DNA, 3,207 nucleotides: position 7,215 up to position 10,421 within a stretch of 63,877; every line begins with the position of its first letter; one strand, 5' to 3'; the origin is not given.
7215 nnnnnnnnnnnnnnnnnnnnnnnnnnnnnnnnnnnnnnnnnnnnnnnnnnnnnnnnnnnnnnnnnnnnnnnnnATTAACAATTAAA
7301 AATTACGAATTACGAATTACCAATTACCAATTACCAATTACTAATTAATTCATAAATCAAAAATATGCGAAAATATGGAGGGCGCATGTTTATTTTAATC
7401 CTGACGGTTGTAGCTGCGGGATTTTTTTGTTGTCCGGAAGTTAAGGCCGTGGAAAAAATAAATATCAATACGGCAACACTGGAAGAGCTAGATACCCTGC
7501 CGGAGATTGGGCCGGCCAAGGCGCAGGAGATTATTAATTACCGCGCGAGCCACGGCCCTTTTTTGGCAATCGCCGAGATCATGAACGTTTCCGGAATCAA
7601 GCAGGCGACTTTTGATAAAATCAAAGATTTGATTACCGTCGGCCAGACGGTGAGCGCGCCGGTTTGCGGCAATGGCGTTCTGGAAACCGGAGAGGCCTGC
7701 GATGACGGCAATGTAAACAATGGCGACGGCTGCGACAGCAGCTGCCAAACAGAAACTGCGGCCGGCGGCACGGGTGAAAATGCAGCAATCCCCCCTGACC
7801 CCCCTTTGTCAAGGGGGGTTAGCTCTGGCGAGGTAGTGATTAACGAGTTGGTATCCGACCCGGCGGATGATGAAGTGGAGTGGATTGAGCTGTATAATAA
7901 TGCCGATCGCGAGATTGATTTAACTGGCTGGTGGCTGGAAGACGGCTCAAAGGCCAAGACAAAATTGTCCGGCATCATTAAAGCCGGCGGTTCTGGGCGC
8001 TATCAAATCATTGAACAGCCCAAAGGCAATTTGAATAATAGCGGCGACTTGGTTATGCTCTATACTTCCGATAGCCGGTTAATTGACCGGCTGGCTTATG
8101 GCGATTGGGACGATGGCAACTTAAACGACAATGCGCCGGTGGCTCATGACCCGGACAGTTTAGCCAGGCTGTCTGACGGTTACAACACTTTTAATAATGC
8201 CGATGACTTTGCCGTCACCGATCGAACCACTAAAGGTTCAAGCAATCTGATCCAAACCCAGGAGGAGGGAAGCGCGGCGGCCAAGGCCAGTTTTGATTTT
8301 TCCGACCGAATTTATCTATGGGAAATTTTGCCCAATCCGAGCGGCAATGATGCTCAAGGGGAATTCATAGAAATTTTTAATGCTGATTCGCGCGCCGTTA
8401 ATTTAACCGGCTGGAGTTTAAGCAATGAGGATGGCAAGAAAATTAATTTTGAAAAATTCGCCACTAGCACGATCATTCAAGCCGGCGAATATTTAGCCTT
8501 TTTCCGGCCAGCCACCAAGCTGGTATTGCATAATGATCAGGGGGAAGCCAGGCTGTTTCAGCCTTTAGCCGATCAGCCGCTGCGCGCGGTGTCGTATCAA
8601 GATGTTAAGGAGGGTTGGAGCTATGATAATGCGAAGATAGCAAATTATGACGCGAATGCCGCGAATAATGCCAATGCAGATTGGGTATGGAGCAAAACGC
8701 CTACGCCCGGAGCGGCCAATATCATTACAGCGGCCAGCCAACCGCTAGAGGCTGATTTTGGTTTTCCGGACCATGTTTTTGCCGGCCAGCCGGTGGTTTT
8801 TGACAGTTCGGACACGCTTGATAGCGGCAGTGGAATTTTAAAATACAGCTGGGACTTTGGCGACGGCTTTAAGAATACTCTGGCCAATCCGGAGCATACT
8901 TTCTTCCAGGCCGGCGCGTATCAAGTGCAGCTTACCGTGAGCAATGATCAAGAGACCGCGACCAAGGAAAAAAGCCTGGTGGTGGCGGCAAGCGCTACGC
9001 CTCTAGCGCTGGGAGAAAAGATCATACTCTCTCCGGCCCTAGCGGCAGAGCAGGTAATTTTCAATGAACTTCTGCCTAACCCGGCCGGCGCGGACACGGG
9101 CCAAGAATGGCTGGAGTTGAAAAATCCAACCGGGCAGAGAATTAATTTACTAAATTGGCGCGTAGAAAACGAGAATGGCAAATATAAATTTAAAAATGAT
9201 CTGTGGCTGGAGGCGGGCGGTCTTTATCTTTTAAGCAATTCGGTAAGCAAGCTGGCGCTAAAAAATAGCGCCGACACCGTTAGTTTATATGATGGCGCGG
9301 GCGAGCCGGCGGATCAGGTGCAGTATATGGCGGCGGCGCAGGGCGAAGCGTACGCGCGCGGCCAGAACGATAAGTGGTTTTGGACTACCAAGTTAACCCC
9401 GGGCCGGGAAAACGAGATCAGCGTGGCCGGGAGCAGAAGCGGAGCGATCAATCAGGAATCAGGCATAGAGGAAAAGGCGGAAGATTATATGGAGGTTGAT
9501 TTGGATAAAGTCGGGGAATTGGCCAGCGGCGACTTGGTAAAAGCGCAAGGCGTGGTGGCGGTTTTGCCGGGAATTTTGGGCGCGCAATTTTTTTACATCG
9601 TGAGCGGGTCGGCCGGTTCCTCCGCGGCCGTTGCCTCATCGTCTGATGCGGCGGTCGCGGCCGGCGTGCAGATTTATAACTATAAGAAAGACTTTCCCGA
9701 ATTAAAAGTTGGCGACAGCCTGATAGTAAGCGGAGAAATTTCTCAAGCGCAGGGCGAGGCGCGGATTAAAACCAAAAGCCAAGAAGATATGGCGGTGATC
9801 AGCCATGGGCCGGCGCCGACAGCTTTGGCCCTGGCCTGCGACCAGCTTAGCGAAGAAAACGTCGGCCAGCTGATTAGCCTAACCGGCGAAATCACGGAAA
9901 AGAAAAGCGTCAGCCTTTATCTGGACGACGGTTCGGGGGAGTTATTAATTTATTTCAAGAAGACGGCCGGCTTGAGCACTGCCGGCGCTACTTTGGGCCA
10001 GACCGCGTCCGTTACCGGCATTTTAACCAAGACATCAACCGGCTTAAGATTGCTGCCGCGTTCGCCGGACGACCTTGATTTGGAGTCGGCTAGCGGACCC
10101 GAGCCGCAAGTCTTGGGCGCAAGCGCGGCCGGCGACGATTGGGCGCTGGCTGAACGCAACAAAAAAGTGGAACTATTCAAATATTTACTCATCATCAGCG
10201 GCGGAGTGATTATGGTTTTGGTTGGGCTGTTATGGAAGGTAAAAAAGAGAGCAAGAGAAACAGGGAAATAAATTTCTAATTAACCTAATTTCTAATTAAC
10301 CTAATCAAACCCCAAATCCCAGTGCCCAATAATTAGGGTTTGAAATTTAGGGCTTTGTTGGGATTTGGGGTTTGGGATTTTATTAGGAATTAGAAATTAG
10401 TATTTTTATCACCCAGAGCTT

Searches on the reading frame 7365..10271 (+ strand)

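Call 9: search_protein_families(library=pfam, proteins=[window:7365-10271:+], max_evalue=0.00001)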
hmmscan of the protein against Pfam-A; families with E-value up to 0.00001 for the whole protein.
window:7365-10271:+ (968 aa): 5 families
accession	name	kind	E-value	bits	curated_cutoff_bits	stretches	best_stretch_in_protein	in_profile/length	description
PF00932.25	LTD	-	4.9e-47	159.3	34.3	3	560-654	4-107/109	Lamin Tail Domain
PF18911.6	PKD_4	-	9e-20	71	27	1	463-540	6-83/85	PKD domain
PF12836.13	HHH_3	-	3.1e-18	66.1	27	1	30-91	4-65/65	Helix-hairpin-helix motif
PF00801.26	PKD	-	7.7e-13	48.7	23.5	1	472-540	12-80/80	PKD domain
PF00633.29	HHH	-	6.2e-07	29.4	24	1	32-59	3-30/30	Helix-hairpin-helix motif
